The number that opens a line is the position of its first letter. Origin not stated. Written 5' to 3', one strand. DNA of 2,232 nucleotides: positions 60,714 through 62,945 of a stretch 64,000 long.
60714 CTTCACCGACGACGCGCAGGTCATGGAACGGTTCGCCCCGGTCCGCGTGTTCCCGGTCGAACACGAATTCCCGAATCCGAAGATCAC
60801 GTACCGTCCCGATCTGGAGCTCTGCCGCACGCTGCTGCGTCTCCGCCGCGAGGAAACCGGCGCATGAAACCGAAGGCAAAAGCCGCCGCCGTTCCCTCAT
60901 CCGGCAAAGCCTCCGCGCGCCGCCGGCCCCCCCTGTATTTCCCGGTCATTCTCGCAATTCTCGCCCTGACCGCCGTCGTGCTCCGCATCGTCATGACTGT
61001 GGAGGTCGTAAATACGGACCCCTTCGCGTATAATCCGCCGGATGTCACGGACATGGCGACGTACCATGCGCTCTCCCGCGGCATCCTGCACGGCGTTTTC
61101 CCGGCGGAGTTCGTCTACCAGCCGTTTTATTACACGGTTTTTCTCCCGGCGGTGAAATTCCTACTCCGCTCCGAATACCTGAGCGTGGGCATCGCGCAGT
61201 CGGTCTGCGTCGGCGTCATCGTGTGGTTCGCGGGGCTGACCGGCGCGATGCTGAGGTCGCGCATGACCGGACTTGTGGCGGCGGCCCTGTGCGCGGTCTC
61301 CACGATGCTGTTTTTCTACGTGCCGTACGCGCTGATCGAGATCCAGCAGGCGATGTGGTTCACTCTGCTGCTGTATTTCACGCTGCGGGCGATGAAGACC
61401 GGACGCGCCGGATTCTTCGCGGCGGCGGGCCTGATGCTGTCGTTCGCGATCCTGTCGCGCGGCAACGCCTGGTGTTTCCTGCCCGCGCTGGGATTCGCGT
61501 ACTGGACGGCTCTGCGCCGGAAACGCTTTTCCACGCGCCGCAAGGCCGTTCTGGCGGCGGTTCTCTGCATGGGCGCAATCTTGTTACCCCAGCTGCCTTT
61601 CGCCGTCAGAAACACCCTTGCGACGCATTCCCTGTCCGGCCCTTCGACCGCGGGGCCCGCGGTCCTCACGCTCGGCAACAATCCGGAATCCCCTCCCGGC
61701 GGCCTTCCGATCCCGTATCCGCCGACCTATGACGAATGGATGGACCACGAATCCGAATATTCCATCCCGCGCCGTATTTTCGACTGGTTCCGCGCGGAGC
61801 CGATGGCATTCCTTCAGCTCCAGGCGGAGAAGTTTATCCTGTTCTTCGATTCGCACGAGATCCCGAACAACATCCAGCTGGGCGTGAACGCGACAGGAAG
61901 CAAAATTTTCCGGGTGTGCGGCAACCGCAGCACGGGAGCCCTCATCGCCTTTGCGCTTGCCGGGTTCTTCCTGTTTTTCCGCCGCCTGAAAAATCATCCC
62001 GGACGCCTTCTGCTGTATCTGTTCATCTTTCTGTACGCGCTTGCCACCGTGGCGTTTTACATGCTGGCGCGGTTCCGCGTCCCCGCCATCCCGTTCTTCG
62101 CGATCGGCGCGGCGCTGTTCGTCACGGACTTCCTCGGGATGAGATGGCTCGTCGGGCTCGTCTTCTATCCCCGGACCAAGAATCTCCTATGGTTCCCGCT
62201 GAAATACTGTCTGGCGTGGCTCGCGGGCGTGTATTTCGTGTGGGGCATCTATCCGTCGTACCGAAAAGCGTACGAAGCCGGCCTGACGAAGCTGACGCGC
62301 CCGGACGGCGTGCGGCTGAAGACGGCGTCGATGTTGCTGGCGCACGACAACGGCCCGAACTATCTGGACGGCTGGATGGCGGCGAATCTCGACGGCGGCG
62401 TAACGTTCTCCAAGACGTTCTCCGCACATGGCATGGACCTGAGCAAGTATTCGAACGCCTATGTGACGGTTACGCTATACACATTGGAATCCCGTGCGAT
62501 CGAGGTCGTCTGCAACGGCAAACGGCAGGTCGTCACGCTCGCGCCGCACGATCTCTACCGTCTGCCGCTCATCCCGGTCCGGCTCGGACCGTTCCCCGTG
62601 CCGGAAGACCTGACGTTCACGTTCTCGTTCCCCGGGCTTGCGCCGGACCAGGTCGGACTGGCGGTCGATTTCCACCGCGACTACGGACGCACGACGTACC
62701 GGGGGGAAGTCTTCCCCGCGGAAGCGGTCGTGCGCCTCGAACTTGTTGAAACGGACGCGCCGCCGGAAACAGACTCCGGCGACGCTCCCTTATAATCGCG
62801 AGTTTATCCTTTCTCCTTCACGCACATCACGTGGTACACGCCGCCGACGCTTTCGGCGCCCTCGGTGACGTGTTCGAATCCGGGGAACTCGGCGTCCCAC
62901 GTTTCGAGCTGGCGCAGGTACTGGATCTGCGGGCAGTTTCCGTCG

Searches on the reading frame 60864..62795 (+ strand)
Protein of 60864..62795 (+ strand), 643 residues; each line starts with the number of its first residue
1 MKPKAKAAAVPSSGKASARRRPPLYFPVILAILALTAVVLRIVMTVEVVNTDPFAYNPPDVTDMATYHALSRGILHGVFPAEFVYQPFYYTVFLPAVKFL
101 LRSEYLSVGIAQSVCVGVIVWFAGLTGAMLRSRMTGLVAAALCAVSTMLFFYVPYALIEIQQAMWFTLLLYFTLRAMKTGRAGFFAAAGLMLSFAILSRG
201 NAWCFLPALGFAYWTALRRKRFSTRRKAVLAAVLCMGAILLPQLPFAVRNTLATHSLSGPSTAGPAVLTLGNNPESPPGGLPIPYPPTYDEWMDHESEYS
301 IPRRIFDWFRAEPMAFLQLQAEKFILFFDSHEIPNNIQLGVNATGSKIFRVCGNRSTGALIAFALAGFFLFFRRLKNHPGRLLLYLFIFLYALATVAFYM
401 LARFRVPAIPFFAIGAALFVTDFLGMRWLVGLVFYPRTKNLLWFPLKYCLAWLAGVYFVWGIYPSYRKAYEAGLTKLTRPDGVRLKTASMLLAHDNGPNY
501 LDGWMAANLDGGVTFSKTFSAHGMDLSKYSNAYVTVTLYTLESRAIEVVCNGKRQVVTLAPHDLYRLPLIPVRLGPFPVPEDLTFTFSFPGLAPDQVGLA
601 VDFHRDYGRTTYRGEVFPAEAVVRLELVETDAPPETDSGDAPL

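Call 61: search_protein_families(library=pfam, proteins=[window:60864-62795:+], max_evalue=0.0001)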
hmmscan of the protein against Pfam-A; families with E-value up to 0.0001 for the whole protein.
window:60864-62795:+ (643 aa): 1 family
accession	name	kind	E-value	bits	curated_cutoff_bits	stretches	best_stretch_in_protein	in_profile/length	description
PF13231.12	PMT_2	-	4e-09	37.3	26.1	1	99-244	15-158/160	Dolichyl-phosphate-mannose-protein mannosyltransferase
